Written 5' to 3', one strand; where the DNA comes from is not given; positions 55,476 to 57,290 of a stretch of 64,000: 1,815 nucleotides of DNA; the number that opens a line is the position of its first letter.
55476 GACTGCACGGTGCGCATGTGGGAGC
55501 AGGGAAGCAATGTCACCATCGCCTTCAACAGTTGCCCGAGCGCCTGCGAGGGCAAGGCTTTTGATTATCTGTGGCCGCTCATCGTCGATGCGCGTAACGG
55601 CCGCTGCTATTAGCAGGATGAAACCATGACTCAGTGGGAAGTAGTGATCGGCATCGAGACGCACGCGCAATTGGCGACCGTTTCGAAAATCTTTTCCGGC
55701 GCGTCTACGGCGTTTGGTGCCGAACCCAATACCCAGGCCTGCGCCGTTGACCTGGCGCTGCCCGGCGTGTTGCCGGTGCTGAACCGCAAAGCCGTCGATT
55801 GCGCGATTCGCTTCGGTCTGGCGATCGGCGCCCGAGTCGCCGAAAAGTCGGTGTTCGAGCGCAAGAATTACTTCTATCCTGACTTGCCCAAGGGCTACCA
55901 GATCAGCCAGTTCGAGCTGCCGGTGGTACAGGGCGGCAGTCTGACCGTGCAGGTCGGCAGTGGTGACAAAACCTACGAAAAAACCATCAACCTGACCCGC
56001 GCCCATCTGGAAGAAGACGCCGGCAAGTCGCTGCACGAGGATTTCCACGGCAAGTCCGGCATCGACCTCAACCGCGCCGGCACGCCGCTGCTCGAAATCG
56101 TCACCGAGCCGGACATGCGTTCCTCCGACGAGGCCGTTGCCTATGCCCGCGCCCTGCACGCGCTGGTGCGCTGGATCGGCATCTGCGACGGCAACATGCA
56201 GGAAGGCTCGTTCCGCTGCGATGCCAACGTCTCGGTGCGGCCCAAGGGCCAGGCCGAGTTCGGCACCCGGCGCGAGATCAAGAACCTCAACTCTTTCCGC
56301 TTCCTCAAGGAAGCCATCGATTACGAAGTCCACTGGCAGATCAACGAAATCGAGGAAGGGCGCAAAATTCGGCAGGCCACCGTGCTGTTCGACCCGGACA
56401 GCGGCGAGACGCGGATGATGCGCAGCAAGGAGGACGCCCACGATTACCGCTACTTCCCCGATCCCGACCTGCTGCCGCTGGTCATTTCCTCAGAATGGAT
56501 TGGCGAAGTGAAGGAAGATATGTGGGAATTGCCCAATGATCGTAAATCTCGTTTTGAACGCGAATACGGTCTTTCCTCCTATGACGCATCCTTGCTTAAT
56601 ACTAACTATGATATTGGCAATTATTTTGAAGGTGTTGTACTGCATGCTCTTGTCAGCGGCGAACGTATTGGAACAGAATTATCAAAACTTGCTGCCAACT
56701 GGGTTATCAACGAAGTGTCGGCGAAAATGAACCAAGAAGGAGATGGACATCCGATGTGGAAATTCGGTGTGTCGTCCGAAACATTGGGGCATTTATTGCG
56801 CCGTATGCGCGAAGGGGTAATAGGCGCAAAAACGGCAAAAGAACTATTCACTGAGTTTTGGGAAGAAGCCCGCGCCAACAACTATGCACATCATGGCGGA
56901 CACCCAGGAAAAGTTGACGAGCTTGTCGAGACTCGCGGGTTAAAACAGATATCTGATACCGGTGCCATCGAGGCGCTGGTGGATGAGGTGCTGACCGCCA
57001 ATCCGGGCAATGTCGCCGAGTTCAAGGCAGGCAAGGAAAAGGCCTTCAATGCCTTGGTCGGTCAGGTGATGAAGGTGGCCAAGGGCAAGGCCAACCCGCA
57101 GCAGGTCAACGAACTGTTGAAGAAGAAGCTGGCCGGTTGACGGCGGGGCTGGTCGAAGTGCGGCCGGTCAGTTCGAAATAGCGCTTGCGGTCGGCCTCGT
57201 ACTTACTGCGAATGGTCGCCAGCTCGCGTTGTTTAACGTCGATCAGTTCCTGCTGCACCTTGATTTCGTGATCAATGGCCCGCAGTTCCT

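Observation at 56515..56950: Intragenic low-GC mosaic segment inside essential gatB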

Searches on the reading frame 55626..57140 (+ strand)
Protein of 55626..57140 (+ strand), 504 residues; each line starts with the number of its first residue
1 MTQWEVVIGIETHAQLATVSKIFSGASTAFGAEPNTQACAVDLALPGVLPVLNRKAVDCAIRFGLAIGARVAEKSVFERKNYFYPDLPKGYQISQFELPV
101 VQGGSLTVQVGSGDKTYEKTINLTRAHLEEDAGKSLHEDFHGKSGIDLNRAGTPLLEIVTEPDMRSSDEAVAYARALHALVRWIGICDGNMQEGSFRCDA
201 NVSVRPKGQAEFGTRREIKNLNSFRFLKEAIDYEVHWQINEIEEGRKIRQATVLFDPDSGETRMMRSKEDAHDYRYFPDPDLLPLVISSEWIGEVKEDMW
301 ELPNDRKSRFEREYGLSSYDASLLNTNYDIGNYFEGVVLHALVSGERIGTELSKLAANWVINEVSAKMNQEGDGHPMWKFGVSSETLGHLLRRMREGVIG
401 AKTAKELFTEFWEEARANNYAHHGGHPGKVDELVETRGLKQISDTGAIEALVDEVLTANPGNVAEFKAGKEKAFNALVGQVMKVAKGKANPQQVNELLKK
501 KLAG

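Call 4: search_protein_families(library=pfam, proteins=[window:55626-57140:+], max_evalue=0.01)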
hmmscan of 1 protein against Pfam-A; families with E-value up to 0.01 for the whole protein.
window:55626-57140:+ (504 aa): 2 families
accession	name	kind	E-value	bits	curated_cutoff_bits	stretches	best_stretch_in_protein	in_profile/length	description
PF02934.20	GatB_N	-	4.1e-117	390.7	23.4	1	6-292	1-276/277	GatB/GatE catalytic domain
PF02637.23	GatB_Yqey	-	4.6e-40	137.3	27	1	353-502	13-148/148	GatB domain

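Call 7: find_homologous_proteins(query=window:55626-57137:+, max_evalue=1e-30)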
Query window:55626-57137:+ (504 aa): 8000 proteins with E <= 1e-30 among 8000 candidates; the best 120 are listed.
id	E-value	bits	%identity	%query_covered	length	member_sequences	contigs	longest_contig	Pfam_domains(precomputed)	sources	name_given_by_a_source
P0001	0.0e+0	1148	100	100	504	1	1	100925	PF02637.24,PF02934.21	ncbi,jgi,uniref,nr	ncbi:MAG: Asp-tRNA(Asn)/Glu-tRNA(Gln) amidotransferase subunit GatB [Azonexus sp.]|jgi:aspartyl-tRNA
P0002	3.8e-298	1007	87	100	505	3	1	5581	PF02637.24,PF02934.21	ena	-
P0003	1.9e-297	1005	87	100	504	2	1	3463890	PF02637.24,PF02934.21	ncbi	-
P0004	3.8e-292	987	85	100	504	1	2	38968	PF02637.24,PF02934.21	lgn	-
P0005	2.0e-263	892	78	99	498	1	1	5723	PF02637.24,PF02934.21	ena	-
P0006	7.0e-261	884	76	100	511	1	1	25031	PF02637.24,PF02934.21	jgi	jgi:aspartyl-tRNA(Asn)/glutamyl-tRNA(Gln) amidotransferase subunit B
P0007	3.1e-259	879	77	100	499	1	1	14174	PF02637.24,PF02934.21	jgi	jgi:aspartyl-tRNA(Asn)/glutamyl-tRNA(Gln) amidotransferase subunit B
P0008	1.5e-250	850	74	99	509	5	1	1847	PF02637.24,PF02934.21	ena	-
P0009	4.9e-249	845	73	100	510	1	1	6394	PF02637.24,PF02934.21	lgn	-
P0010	2.7e-248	843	74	99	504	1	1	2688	PF02637.24,PF02934.21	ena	-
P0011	4.5e-247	838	-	-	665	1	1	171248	PF02637.24,PF02934.21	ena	-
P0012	1.3e-246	837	73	100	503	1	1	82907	PF02637.24,PF02934.21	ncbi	-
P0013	1.5e-245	833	72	100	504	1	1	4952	PF02637.24,PF02934.21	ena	-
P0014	3.0e-245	832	77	100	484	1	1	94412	PF02637.24,PF02934.21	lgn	-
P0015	1.1e-244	831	76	100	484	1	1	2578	PF02637.24,PF02934.21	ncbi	-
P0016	2.5e-244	829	73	99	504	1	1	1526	PF02637.24,PF02934.21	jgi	jgi:aspartyl-tRNA(Asn)/glutamyl-tRNA(Gln) amidotransferase subunit B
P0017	3.1e-244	829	76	100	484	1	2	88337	PF02637.24,PF02934.21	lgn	-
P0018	6.6e-244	828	72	99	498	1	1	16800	PF02637.24,PF02934.21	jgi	jgi:aspartyl-tRNA(Asn)/glutamyl-tRNA(Gln) amidotransferase subunit B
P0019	6.5e-243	825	76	99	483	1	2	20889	PF02637.24,PF02934.21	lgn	-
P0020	4.0e-242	822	76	100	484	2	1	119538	PF02637.24,PF02934.21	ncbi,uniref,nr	ncbi:Asp-tRNA(Asn)/Glu-tRNA(Gln) amidotransferase subunit GatB [Azonexus sp.]|uniref:Asp-tRNA(Asn)/G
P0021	5.0e-242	822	75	100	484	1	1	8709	PF02637.24,PF02934.21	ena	-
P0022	2.4e-241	820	72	100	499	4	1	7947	PF02637.24,PF02934.21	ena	-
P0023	1.7e-240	817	75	100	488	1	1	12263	PF02637.24,PF02934.21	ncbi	-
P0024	2.2e-240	816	72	100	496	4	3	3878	PF02637.24,PF02934.21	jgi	jgi:aspartyl-tRNA(Asn)/glutamyl-tRNA(Gln) amidotransferase subunit B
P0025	2.8e-240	816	75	100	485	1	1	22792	PF02637.24,PF02934.21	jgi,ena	-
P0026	5.4e-240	815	75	100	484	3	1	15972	PF02637.24,PF02934.21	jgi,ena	-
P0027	5.4e-240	815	72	99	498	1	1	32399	PF02637.24,PF02934.21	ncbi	-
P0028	8.3e-239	811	74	100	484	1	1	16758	PF02637.24,PF02934.21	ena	-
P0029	9.5e-239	811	71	100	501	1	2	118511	PF02637.24,PF02934.21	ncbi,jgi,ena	-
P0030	4.1e-238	809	74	100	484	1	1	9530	PF02637.24,PF02934.21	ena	-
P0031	5.7e-238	808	74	100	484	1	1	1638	PF02637.24,PF02934.21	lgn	-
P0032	9.2e-238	808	74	100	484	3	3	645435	PF02637.24,PF02934.21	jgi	-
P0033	1.2e-237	807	74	100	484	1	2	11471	PF02637.24,PF02934.21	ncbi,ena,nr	ncbi:MAG: Asp-tRNA(Asn)/Glu-tRNA(Gln) amidotransferase subunit GatB [Dechloromonas sp.]|nr:Asp-tRNA(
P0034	1.6e-237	807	74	100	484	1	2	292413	PF02637.24,PF02934.21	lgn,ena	-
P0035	1.6e-237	807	74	100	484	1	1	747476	PF02637.24,PF02934.21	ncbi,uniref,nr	ncbi:Asp-tRNA(Asn)/Glu-tRNA(Gln) amidotransferase subunit GatB [Dechloromonas sp. CZR5]|uniref:Asp-t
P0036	1.7e-237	807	74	100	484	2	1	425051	PF02637.24,PF02934.21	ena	-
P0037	2.0e-237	807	71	99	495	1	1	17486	PF02637.24,PF02934.21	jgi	jgi:aspartyl-tRNA(Asn)/glutamyl-tRNA(Gln) amidotransferase subunit B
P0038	2.1e-237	807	74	100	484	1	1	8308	PF02637.24,PF02934.21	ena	-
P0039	2.1e-237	807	74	100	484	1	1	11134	PF02637.24,PF02934.21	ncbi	ncbi:MAG TPA: Asp-tRNA(Asn)/Glu-tRNA(Gln) amidotransferase subunit GatB [Azonexus sp.]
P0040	2.6e-237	806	72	100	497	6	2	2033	PF02637.24,PF02934.21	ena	-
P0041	4.4e-237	806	74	100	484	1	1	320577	PF02637.24,PF02934.21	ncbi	-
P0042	5.7e-237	805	74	100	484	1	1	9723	PF02637.24,PF02934.21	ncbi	-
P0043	6.0e-237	805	74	100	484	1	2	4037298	PF02637.24,PF02934.21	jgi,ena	-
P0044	6.7e-237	805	74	100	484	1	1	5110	PF02637.24,PF02934.21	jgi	jgi:aspartyl-tRNA(Asn)/glutamyl-tRNA(Gln) amidotransferase subunit B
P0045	8.8e-237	805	74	100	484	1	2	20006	PF02637.24,PF02934.21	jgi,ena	-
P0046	1.3e-236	804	73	100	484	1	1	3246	PF02637.24,PF02934.21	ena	-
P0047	1.8e-236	804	73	100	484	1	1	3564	PF02637.24,PF02934.21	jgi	-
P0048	1.9e-236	803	74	100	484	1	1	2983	PF02637.24,PF02934.21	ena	-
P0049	2.2e-236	803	73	100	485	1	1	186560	PF02637.24,PF02934.21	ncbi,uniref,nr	ncbi:Asp-tRNA(Asn)/Glu-tRNA(Gln) amidotransferase subunit GatB [Dechloromonas hortensis]|uniref:Asp-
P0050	2.4e-236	803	74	100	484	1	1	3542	PF02637.24,PF02934.21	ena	-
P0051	2.6e-236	803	74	100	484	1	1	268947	PF02637.24,PF02934.21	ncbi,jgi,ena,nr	ncbi:MAG: aspartyl/glutamyl-tRNA(Asn/Gln) amidotransferase subunit [Proteobacteria bacterium]|nr:asp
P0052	3.1e-236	803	74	100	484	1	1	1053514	PF02637.24,PF02934.21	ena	-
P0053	3.4e-236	803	74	100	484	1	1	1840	PF02637.24,PF02934.21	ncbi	-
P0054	3.5e-236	803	74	100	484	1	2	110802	PF02637.24,PF02934.21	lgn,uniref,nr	uniref:Aspartyl/glutamyl-tRNA(Asn/Gln) amidotransferase subunit B n=1 Tax=Dechloromonas aromatica (s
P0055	4.3e-236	802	74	100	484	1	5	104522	PF02637.24,PF02934.21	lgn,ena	-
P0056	5.5e-236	802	69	100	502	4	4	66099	PF02637.24,PF02934.21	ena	-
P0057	5.8e-236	802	74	100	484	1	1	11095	PF02637.24,PF02934.21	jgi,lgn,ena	-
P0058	5.9e-236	802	72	99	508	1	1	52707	PF02637.24,PF02934.21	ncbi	ncbi:MAG: Asp-tRNA(Asn)/Glu-tRNA(Gln) amidotransferase subunit GatB [Pseudomonadota bacterium]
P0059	5.9e-236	802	74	99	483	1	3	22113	PF02637.24,PF02934.21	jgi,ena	-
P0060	6.2e-236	802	73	100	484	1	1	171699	PF02637.24,PF02934.21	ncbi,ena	-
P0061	6.7e-236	802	73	100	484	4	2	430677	PF02637.24,PF02934.21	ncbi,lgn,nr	ncbi:MAG: Asp-tRNA(Asn)/Glu-tRNA(Gln) amidotransferase subunit GatB [Rhodocyclales bacterium GT-UBC]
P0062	7.4e-236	801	73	100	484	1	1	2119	PF02637.24,PF02934.21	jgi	jgi:aspartyl-tRNA(Asn)/glutamyl-tRNA(Gln) amidotransferase subunit B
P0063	7.6e-236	801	73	100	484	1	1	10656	PF02637.24,PF02934.21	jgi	-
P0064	9.3e-236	801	73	100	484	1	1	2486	PF02637.24,PF02934.21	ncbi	-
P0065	9.6e-236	801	73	100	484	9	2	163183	PF02637.24,PF02934.21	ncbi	-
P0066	9.7e-236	801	74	100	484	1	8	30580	PF02637.24,PF02934.21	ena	-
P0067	9.8e-236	801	73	100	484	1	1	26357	PF02637.24,PF02934.21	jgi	jgi:aspartyl-tRNA(Asn)/glutamyl-tRNA(Gln) amidotransferase subunit B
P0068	1.0e-235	801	73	100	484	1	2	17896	PF02637.24,PF02934.21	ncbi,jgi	-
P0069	1.0e-235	801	74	100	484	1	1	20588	PF02637.24,PF02934.21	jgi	jgi:aspartyl-tRNA(Asn)/glutamyl-tRNA(Gln) amidotransferase subunit B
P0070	1.1e-235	801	73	100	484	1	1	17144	PF02637.24,PF02934.21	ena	-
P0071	1.1e-235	801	74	100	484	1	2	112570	PF02637.24,PF02934.21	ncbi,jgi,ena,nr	ncbi:MAG: aspartyl/glutamyl-tRNA(Asn/Gln) amidotransferase subunit [Proteobacteria bacterium]|nr:asp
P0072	1.4e-235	801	74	100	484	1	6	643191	PF02637.24,PF02934.21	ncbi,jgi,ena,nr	ncbi:MAG: Asp-tRNA(Asn)/Glu-tRNA(Gln) amidotransferase GatCAB subunit B [Betaproteobacteria bacteriu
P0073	1.5e-235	800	74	100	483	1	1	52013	PF02637.24,PF02934.21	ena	-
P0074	1.7e-235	800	73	100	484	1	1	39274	PF02637.24,PF02934.21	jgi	jgi:aspartyl-tRNA(Asn)/glutamyl-tRNA(Gln) amidotransferase subunit B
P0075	1.8e-235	800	74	100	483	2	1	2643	PF02637.24,PF02934.21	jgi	jgi:aspartyl-tRNA(Asn)/glutamyl-tRNA(Gln) amidotransferase subunit B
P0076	1.8e-235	800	74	100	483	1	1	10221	PF02637.24,PF02934.21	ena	-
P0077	1.8e-235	800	73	100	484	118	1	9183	PF02637.24,PF02934.21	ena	-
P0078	1.9e-235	800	74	100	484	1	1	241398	PF02637.24,PF02934.21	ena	-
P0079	2.0e-235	800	74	100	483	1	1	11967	PF02637.24,PF02934.21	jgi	jgi:aspartyl-tRNA(Asn)/glutamyl-tRNA(Gln) amidotransferase subunit B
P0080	2.1e-235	800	73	100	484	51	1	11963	PF02637.24,PF02934.21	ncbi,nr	ncbi:MAG: Asp-tRNA(Asn)/Glu-tRNA(Gln) amidotransferase subunit GatB [Dechloromonas sp.]|nr:Asp-tRNA(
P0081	2.2e-235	800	74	100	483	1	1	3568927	PF02637.24,PF02934.21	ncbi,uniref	ncbi:Asp-tRNA(Asn)/Glu-tRNA(Gln) amidotransferase subunit GatB [Dechloromonas sp. ZY10]|uniref:Asp-t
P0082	2.4e-235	800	74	100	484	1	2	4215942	PF02637.24,PF02934.21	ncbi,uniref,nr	ncbi:Asp-tRNA(Asn)/Glu-tRNA(Gln) amidotransferase subunit GatB [Ferribacterium limneticum]|uniref:As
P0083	2.8e-235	800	73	100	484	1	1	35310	PF02637.24,PF02934.21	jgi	jgi:aspartyl-tRNA(Asn)/glutamyl-tRNA(Gln) amidotransferase subunit B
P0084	2.8e-235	800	73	100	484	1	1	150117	PF02637.24,PF02934.21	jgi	jgi:aspartyl-tRNA(Asn)/glutamyl-tRNA(Gln) amidotransferase subunit B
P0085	2.8e-235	800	74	100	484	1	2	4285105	PF02637.24,PF02934.21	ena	-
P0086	2.9e-235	800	73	100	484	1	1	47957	PF02637.24,PF02934.21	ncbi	-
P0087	2.9e-235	800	73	100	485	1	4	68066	PF02637.24,PF02934.21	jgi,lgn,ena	-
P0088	3.2e-235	799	73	100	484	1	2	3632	PF02637.24,PF02934.21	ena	-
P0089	3.2e-235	799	73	100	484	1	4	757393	PF02637.24,PF02934.21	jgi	-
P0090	3.4e-235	799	73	100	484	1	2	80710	PF02637.24,PF02934.21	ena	-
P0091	3.7e-235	799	73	100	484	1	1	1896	PF02637.24,PF02934.21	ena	-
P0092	3.9e-235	799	74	100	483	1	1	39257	PF02637.24,PF02934.21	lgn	-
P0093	3.9e-235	799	73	100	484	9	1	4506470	PF02637.24,PF02934.21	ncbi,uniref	ncbi:Asp-tRNA(Asn)/Glu-tRNA(Gln) amidotransferase subunit GatB [Dechloromonas sp. ARDL1]|uniref:Asp-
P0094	4.0e-235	799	73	100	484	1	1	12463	PF02637.24,PF02934.21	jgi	jgi:aspartyl-tRNA(Asn)/glutamyl-tRNA(Gln) amidotransferase subunit B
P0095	4.5e-235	799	73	100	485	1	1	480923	PF02637.24,PF02934.21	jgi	jgi:aspartyl-tRNA(Asn)/glutamyl-tRNA(Gln) amidotransferase subunit B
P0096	4.6e-235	799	73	100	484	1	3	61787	PF02637.24,PF02934.21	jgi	-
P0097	4.6e-235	799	73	100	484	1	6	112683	PF02637.24,PF02934.21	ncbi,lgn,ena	-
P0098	5.1e-235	799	73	100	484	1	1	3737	PF02637.24,PF02934.21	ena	-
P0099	5.1e-235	799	73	100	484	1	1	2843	PF02637.24,PF02934.21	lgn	-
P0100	5.4e-235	799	73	100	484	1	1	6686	PF02637.24,PF02934.21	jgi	jgi:aspartyl-tRNA(Asn)/glutamyl-tRNA(Gln) amidotransferase subunit B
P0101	6.1e-235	798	73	100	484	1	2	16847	PF02637.24,PF02934.21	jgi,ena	jgi:aspartyl-tRNA(Asn)/glutamyl-tRNA(Gln) amidotransferase subunit B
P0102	6.1e-235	798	73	100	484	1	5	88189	PF02637.24,PF02934.21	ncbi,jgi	jgi:aspartyl-tRNA(Asn)/glutamyl-tRNA(Gln) amidotransferase subunit B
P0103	6.6e-235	798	73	100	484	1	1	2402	PF02637.24,PF02934.21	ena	-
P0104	6.8e-235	798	73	100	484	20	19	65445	PF02637.24,PF02934.21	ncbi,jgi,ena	jgi:aspartyl-tRNA(Asn)/glutamyl-tRNA(Gln) amidotransferase subunit B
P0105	7.1e-235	798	73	100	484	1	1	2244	PF02637.24,PF02934.21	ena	-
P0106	7.2e-235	798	73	100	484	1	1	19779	PF02637.24,PF02934.21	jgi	jgi:aspartyl-tRNA(Asn)/glutamyl-tRNA(Gln) amidotransferase subunit B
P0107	8.3e-235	798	74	100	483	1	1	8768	PF02637.24,PF02934.21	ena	-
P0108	8.5e-235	798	74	100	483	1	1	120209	PF02637.24,PF02934.21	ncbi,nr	ncbi:MAG: Asp-tRNA(Asn)/Glu-tRNA(Gln) amidotransferase subunit GatB [Azonexus sp.]|nr:Asp-tRNA(Asn)/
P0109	8.7e-235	798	73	100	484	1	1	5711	PF02637.24,PF02934.21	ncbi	-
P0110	8.8e-235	798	73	100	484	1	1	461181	PF02637.24,PF02934.21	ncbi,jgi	jgi:aspartyl-tRNA(Asn)/glutamyl-tRNA(Gln) amidotransferase subunit B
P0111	8.8e-235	798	73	100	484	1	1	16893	PF02637.24,PF02934.21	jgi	jgi:aspartyl-tRNA(Asn)/glutamyl-tRNA(Gln) amidotransferase subunit B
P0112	9.2e-235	798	73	100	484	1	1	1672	PF02637.24,PF02934.21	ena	-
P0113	9.2e-235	798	73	100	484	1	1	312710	PF02637.24,PF02934.21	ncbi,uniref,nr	ncbi:glutamyl-tRNA amidotransferase [Dechloromonas denitrificans]|uniref:Aspartyl/glutamyl-tRNA(Asn/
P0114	1.0e-234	798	73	100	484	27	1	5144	PF02637.24,PF02934.21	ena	-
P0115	1.1e-234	798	73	100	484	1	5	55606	PF02637.24,PF02934.21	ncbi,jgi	jgi:aspartyl-tRNA(Asn)/glutamyl-tRNA(Gln) amidotransferase subunit B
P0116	1.1e-234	798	73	100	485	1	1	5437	PF02637.24,PF02934.21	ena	-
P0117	1.1e-234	798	73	100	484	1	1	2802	PF02637.24,PF02934.21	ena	-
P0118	1.1e-234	798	73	100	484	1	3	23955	PF02637.24,PF02934.21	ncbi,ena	-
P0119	1.2e-234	798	74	100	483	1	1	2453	PF02637.24,PF02934.21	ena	-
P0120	1.2e-234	798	73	100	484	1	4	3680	PF02637.24,PF02934.21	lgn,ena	-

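Call 9: find_encoding_contigs(protein=P0014, flank=5000, max_places=2)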
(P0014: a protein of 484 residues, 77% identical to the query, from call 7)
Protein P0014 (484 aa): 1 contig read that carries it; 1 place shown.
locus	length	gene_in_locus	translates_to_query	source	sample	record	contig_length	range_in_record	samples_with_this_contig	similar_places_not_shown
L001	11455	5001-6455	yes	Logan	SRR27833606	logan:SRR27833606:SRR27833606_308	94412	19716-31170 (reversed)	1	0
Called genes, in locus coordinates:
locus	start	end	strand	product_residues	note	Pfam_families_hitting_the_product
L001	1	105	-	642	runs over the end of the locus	PF03717:PBP_dimer, PF00905:Transpeptidase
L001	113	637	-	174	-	PF04093:MreD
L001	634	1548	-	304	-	PF04085:MreC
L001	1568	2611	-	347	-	PF06723:MreB_Mbl, PF00022:Actin (weak), PF25216:Volactin (weak), PF00012:HSP70, PF11104:PilM_2 (faint), PF14450:FtsA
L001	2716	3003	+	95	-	PF02686:GatC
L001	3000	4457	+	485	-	PF01425:Amidase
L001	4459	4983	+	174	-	-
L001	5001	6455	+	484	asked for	PF02934:GatB_N, PF02637:GatB_Yqey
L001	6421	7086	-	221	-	-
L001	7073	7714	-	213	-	PF00156:Pribosyltran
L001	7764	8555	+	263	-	PF03372:Exo_endo_phos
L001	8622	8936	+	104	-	PF05957:DUF883, PF19029:DUF883_C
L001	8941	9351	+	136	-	PF07332:Phage_holin_3_6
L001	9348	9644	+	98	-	PF13997:YqjK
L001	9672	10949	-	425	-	PF13000:Acatn, PF07690:MFS_1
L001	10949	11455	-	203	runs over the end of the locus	PF07021:MetW, PF13489:Methyltransf_23, PF13847:Methyltransf_31, PF08241:Methyltransf_11, PF08242:Methyltransf_12 (weak), PF13649:Methyltransf_25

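Call 10: find_encoding_contigs(protein=P0003, flank=5000, max_places=2)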
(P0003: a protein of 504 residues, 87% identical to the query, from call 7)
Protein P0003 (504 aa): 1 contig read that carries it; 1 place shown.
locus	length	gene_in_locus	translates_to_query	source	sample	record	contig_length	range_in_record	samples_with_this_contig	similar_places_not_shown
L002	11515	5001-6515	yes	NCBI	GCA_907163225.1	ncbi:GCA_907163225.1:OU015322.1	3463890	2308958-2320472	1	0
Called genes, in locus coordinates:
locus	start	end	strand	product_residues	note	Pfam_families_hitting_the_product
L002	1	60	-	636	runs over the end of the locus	PF03717:PBP_dimer, PF00905:Transpeptidase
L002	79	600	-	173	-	PF04093:MreD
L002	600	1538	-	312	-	PF04085:MreC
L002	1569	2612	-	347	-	PF06723:MreB_Mbl, PF00012:HSP70, PF00022:Actin, PF25216:Volactin (weak), PF11104:PilM_2 (faint), PF14450:FtsA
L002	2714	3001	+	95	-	PF02686:GatC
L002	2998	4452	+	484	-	PF01425:Amidase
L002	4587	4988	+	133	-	-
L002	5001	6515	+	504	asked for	PF02934:GatB_N, PF02637:GatB_Yqey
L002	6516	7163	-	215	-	-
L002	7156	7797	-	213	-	PF00156:Pribosyltran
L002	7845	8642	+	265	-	PF03372:Exo_endo_phos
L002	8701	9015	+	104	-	PF05957:DUF883, PF19029:DUF883_C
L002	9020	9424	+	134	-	PF07332:Phage_holin_3_6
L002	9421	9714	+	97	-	PF13997:YqjK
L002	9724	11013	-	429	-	PF13000:Acatn, PF07690:MFS_1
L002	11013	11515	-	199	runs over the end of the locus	PF07021:MetW, PF13489:Methyltransf_23, PF13847:Methyltransf_31, PF08241:Methyltransf_11, PF08242:Methyltransf_12 (weak), PF13649:Methyltransf_25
